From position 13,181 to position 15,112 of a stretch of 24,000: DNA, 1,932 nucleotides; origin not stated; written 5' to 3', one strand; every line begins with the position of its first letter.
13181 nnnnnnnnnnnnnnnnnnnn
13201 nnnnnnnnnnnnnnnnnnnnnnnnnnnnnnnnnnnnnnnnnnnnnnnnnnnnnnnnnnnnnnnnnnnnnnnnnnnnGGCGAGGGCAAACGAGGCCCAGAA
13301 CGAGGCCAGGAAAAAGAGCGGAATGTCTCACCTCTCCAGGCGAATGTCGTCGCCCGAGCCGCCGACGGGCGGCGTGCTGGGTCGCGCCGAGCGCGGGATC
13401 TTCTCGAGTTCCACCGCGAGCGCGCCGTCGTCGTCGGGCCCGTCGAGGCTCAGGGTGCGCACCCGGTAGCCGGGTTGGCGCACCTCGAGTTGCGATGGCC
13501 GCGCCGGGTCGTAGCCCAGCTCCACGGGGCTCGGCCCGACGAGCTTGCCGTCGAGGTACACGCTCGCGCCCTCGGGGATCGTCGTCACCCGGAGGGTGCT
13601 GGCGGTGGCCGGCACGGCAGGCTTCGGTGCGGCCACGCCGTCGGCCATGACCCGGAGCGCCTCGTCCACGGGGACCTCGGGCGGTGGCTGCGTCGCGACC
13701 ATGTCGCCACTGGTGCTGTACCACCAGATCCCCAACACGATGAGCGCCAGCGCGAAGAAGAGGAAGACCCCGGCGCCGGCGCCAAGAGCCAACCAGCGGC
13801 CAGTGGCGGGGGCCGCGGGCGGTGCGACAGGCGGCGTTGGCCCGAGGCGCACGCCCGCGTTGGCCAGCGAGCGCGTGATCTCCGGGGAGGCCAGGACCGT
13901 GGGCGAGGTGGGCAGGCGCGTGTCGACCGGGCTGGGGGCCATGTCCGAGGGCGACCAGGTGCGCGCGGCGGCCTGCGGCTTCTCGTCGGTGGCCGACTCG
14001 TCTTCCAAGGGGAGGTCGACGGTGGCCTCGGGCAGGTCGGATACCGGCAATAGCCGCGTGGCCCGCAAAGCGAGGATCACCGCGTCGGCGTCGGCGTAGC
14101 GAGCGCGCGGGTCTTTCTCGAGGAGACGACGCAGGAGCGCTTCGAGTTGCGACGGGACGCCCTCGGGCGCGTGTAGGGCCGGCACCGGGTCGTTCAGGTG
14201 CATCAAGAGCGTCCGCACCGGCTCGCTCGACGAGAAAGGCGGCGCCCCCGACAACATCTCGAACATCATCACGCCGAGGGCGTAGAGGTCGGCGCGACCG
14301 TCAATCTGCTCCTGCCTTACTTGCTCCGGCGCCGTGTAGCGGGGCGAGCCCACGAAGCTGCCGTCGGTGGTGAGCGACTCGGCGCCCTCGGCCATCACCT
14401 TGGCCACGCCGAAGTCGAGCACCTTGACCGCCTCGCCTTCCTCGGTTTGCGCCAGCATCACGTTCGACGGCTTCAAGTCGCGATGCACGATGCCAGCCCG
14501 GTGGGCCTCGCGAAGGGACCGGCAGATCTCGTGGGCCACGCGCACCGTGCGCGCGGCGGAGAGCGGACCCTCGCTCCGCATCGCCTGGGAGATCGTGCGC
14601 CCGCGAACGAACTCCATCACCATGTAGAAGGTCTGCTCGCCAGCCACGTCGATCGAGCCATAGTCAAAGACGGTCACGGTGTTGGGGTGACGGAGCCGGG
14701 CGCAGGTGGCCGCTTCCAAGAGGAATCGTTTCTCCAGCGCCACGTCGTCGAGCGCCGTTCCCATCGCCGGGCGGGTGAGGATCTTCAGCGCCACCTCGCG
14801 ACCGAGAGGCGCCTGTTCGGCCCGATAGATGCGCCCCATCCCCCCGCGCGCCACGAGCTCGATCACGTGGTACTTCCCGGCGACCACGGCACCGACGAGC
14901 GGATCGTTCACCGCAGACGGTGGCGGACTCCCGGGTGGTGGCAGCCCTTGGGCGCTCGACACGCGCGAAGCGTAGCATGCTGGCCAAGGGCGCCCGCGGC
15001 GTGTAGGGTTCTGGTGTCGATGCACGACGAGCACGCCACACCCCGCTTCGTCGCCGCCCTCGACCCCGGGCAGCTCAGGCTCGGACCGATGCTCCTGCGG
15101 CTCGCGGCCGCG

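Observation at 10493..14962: Inner-membrane Hanks kinase and TonB-dependent-receptor-like barrel both carry periplasmic PEGA domains: a possible kinase-based trans-envelope signalling pair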

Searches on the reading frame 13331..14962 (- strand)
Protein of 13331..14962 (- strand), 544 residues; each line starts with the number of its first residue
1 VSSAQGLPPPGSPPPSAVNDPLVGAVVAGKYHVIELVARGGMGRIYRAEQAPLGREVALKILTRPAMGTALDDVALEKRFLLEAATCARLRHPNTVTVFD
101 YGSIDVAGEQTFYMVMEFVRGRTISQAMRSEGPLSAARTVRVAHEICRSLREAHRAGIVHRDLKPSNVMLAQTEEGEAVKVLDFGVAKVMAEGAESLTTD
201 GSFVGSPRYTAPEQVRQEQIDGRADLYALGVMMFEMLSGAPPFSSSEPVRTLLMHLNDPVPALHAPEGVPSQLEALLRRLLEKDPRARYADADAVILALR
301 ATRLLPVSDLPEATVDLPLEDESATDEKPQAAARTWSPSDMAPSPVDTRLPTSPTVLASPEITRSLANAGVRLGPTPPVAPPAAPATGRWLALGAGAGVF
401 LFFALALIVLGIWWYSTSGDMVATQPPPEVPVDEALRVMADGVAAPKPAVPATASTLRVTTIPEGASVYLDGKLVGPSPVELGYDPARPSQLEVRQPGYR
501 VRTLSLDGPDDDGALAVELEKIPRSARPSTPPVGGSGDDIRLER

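Call 7: search_protein_families(library=pfam, proteins=[window:13331-14962:-], max_evalue=1)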
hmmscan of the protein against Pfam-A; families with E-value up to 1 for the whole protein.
window:13331-14962:- (544 aa): 11 families
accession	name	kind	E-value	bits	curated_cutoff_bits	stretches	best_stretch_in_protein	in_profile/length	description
PF00069.31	Pkinase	-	1e-46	159.9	31.7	1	31-290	1-253/263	Protein kinase domain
PF07714.23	PK_Tyr_Ser-Thr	-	4.3e-30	105.3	23.1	1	34-288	4-248/258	Protein tyrosine and serine/threonine kinase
PF08308.17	PEGA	-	4.3e-09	36.6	20.8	1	455-500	2-47/71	PEGA domain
PF03109.22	ABC1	-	9.1e-07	28.7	22.9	1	111-192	142-219/244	ABC1 atypical kinase-like domain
PF01636.29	APH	-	2.2e-06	28.1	23.2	2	140-188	151-198/239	Phosphotransferase enzyme family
PF06293.20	Kdo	-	8e-05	22.6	21.3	1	134-185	115-167/207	Lipopolysaccharide kinase (Kdo/WaaP) family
PF17667.7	Pkinase_fungal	-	0.0099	15.1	24.1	1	154-195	303-347/387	Fungal protein kinase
PF09590.15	Env-gp36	-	0.02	13.9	27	1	398-452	149-203/591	Lentivirus surface glycoprotein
PF13095.12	FTA2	-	0.034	14.2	30.2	1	137-169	171-203/214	Kinetochore Sim4 complex subunit FTA2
PF01163.29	RIO1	-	0.043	13.9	22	1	114-173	83-141/187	RIO domain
PF19974.5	TCAD9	-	0.084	12.4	40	1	144-184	285-321/429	Ternary complex associated domain 9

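Call 8: search_protein_families(library=ncbifam, proteins=[window:13331-14962:-], max_evalue=0.1)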
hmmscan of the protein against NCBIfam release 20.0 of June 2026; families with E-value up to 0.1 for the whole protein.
window:13331-14962:- (544 aa): 21 families
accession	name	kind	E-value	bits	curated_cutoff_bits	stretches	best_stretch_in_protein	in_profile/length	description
NF033483.0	PknB_PASTA_kin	equivalog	5.4e-86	289.8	450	1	24-360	2-308/563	Stk1 family PASTA domain-containing Ser/Thr kinase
TIGR03903.1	TOMM_kin_cyc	equivalog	7.7e-55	186.3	705.75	1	54-305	3-250/1267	TOMM system kinase/cyclase fusion protein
NF052427.1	StpK7MSMEG_1200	equivalog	3.3e-47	161.3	900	1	27-301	5-267/601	serine/threonine protein kinase StpK7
NF047741.1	antiphage_MADS6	equivalog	9.9e-45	153.1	460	2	131-301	293-459/612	methylation-associated defense system protein kinase MAD6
NF009651.0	PRK13184.1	equivalog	7.1e-35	120.2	839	1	29-299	2-287/932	serine/threonine-protein kinase PknD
NF038150.1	lanthi_synth_IV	equivalog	3.7e-32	111.6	650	1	19-307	179-460/851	class IV lanthionine synthetase LanL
NF053615.1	SerThrKinAfsKStmc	equivalog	2.4e-24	86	1300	1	29-294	13-260/809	protein serine/threonine kinase AfsK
NF033442.0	BREX_PglW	equivalog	1.5e-20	72.6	990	1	18-295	498-762/1391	BREX system serine/threonine kinase PglW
NF038151.1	lanthi_synth_III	equivalog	2.8e-16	59.1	575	1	29-244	220-430/833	class III lanthionine synthetase LanKC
NF043056.1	T4SS_LegK1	equivalog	3.1e-10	39.3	550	1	156-233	208-280/516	Dot/Icm T4SS effector kinase LegK1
NF011463.0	PRK14879.1-4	equivalog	3.5e-10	39.7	188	1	33-191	19-164/237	Kae1-associated kinase Bud32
TIGR03724.2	arch_bud32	equivalog_domain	1e-09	38.2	125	1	71-192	31-136/193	KEOPS complex kinase/ATPase Bud32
NF058632.1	SerThrKinPrkT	equivalog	3.9e-08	32.7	280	1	28-185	20-163/322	serine/threonine protein kinase PrkT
NF007174.0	PRK09605.1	equivalog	1.2e-07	30.6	447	1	70-192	373-478/535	bifunctional N(6)-L-threonylcarbamoyladenine synthase/serine/threonine protein kinase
NF011464.0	PRK14879.1-7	equivalog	2.8e-07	30.5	246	1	110-189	79-151/221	Kae1-associated kinase Bud32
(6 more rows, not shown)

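Call 21: search_protein_families(library=pfam, alignment_id=A2, max_evalue=0.01)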
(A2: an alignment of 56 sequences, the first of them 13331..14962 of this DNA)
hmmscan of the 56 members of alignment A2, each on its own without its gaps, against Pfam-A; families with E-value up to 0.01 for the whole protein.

A. member 1, window:13331-14962:- (544 aa): 7 families
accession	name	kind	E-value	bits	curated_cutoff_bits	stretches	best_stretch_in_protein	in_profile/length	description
PF00069.31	Pkinase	-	1e-46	159.9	31.7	1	31-290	1-253/263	Protein kinase domain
PF07714.23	PK_Tyr_Ser-Thr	-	4.3e-30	105.3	23.1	1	34-288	4-248/258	Protein tyrosine and serine/threonine kinase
PF08308.17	PEGA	-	4.3e-09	36.6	20.8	1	455-500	2-47/71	PEGA domain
PF03109.22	ABC1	-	9.1e-07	28.7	22.9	1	111-192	142-219/244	ABC1 atypical kinase-like domain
PF01636.29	APH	-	2.2e-06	28.1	23.2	1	140-188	151-198/239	Phosphotransferase enzyme family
PF06293.20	Kdo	-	8e-05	22.6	21.3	1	134-185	115-167/207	Lipopolysaccharide kinase (Kdo/WaaP) family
PF17667.7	Pkinase_fungal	-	0.0099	15.1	24.1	0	154-195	303-347/387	Fungal protein kinase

B. families by the number of members that match (of 56 scanned): 11 families
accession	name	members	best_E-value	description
PF00069.31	Pkinase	56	3.5e-54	Protein kinase domain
PF07714.23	PK_Tyr_Ser-Thr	56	6.2e-38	Protein tyrosine and serine/threonine kinase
PF01636.29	APH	56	2.6e-09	Phosphotransferase enzyme family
PF03109.22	ABC1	47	1.1e-08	ABC1 atypical kinase-like domain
PF06293.20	Kdo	35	3.8e-06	Lipopolysaccharide kinase (Kdo/WaaP) family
PF08308.17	PEGA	34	1.1e-09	PEGA domain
PF17667.7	Pkinase_fungal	15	5.6e-05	Fungal protein kinase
PF14531.12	Kinase-like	7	0.00063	Kinase-like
PF17617.7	US10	1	0.0028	Viral unique short region 10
PF19974.5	TCAD9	1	0.0046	Ternary complex associated domain 9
PF12330.14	Haspin_kinase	1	0.005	Haspin like kinase domain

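Call 29: find_homologous_proteins(query=window:13331-14962:-, max_evalue=1e-20)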
Query window:13331-14962:- (544 aa): 7300 proteins with E <= 1e-20 among 8000 candidates; the best 120 are listed.
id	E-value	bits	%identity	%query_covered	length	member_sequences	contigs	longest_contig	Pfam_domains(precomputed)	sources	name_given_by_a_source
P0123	0.0e+0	1145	100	97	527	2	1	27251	PF07714.24,PF00069.32,PF03109.23,PF08308.18,PF01636.30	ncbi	-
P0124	4.6e-295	998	87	97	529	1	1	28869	PF07714.24,PF00069.32,PF03109.23,PF08308.18,PF01636.30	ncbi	-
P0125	8.7e-262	888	78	100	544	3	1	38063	PF07714.24,PF00069.32,PF03109.23,PF08308.18,PF01636.30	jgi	-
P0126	2.7e-207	708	87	69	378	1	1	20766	PF07714.24,PF00069.32,PF03109.23,PF01636.30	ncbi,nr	ncbi:MAG: protein kinase, partial [Deltaproteobacteria bacterium]|nr:protein kinase [Deltaproteobact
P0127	9.0e-181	620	64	92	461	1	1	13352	PF07714.24,PF00069.32,PF03109.23,PF08308.18,PF01636.30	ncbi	-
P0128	4.6e-151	522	74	51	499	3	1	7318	PF07714.24,PF00069.32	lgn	-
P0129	4.7e-148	513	52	98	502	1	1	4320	PF07714.24,PF00069.32,PF03109.23,PF01636.30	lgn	-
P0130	5.3e-148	512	71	57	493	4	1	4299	PF07714.24,PF00069.32,PF03109.23,PF08308.18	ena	-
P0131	2.9e-147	510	53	97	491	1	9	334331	PF07714.24,PF00069.32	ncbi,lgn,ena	-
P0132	1.4e-146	508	52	97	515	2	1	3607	PF07714.24,PF00069.32,PF03109.23,PF01636.30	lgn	-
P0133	2.0e-145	504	51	98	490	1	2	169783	PF07714.24,PF00069.32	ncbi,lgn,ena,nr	ncbi:MAG: serine/threonine protein kinase [Myxococcales bacterium]|nr:serine/threonine protein kinas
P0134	6.3e-145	502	51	98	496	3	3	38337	PF07714.24,PF00069.32,PF03109.23,PF01636.30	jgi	jgi:serine/threonine-protein kinase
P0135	1.0e-142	495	68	58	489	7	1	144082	PF06293.21,PF07714.24,PF00069.32,PF03109.23,PF01636.30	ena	-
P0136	1.5e-142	494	50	98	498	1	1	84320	PF07714.24,PF00069.32,PF01636.30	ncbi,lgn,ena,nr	ncbi:hypothetical protein LBMAG42_14050 [Deltaproteobacteria bacterium]|nr:hypothetical protein LBMA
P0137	1.7e-142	494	52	98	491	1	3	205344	PF07714.24,PF00069.32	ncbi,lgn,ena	-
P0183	7.0e-95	337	55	52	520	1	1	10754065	PF07714.24,PF00069.32,PF03109.23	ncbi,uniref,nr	ncbi:serine/threonine-protein kinase [Sandaracinus amylolyticus]|uniref:serine/threonine-protein kin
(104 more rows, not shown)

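Call 48: predict_structure(alignment_id=A5)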
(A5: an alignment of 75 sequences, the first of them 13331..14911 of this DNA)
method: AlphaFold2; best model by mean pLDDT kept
length: 527 residues; sequences in the alignment: 75
mean_pLDDT: 79.9   pTM: 0.62
mean pLDDT of the five models: 79.9, 79.4, 79.3, 79.0, 78.8
residues with pLDDT >= 90: 308; 70-90: 59; 50-70: 46; < 50: 114
segments of 3 or more residues with pLDDT < 50: 172-181, 296-369, 403-409, 424-431, 517-527
pLDDT, mean of each block of 10 residues (from residue 1): 90 97 90 97 89 84 89 95 94 94 97 97 97 95 93 94 79 48 68 95 95 98 97 97 96 97 98 98 93 57 44 38 42 39 42 41 46 63 91 89 49 53 48 73 97 97 96 96 96 92 85 52 44
secondary structure, 60 per line:
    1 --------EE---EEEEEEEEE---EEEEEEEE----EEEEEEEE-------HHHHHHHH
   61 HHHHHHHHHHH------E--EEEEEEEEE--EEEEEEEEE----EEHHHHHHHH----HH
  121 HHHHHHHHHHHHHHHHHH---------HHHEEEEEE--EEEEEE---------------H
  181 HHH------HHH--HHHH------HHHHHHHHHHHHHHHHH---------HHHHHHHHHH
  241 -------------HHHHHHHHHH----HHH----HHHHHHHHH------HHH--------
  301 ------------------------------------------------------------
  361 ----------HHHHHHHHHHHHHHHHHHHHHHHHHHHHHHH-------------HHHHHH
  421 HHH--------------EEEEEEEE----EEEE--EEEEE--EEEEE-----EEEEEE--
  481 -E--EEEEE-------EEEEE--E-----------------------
elements in order: E14-22 E26-33 E38-45 H53-71 E81-89 E92-100 H107-114 H119-138 E151-156 E159-164 H180-183 H195-198 H205-221 H231-240 H254-263 H275-283 H371-401 H415-423 E438-445 E450-453 E456-460 E463-467 E473-478 E485-489 E497-501

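Call 61: find_encoding_contigs(protein=P0123, flank=3000, max_places=2)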
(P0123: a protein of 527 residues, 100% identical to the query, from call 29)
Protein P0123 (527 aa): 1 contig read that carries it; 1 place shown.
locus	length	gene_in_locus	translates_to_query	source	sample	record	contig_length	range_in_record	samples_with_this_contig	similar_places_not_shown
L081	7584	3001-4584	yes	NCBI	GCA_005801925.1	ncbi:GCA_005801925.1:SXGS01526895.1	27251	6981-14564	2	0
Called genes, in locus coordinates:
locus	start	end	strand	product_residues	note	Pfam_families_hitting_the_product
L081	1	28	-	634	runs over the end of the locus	PF01839:FG-GAP (faint), PF13517:FG-GAP_3, PF13360:PQQ_2 (weak), PF13517:FG-GAP_3 (weak)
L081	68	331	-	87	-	-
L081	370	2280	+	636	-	PF00989:PAS (weak), PF08448:PAS_4, PF13188:PAS_8 (faint), PF13426:PAS_9 (weak), PF02518:HATPase_c, PF00072:Response_reg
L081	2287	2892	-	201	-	PF09335:VTT_dom (weak)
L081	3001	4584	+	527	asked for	PF00069:Pkinase, PF01636:APH (faint), PF07714:PK_Tyr_Ser-Thr, PF03109:ABC1 (weak), PF08308:PEGA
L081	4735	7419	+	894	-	PF08308:PEGA, PF13620:CarboxypepD_reg (faint), PF08308:PEGA, PF07715:Plug, PF00593:TonB_dep_Rec_b-barrel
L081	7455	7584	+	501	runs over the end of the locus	PF00691:OmpA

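Call 62: find_encoding_contigs(protein=P0183, flank=10000, max_places=2)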
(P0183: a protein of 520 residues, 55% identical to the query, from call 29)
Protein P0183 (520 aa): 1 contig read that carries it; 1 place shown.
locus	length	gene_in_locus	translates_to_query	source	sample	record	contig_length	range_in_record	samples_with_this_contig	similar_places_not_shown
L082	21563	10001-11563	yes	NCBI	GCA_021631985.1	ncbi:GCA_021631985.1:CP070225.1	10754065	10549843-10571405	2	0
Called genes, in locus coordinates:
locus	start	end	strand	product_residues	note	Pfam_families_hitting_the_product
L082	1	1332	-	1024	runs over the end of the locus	PF04151:PPC (faint)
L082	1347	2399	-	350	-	-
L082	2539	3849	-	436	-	-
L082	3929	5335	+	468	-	PF01565:FAD_binding_4, PF02913:FAD-oxidase_C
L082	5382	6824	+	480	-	PF03055:RPE65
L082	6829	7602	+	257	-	-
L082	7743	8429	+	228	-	-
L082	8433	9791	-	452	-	PF02557:VanY (weak)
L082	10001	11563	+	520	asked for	PF00069:Pkinase, PF07714:PK_Tyr_Ser-Thr, PF03109:ABC1 (faint)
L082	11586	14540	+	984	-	PF08308:PEGA, PF13620:CarboxypepD_reg (faint), PF08308:PEGA, PF07715:Plug, PF00593:TonB_dep_Rec_b-barrel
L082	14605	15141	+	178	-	-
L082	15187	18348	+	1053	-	PF01565:FAD_binding_4, PF04030:ALO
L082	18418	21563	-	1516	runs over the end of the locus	PF00551:Formyl_trans_N, PF02911:Formyl_trans_C, PF00501:AMP-binding, PF00296:Bac_luciferase, PF00501:AMP-binding, PF13193:AMP-binding_C, PF00550:PP-binding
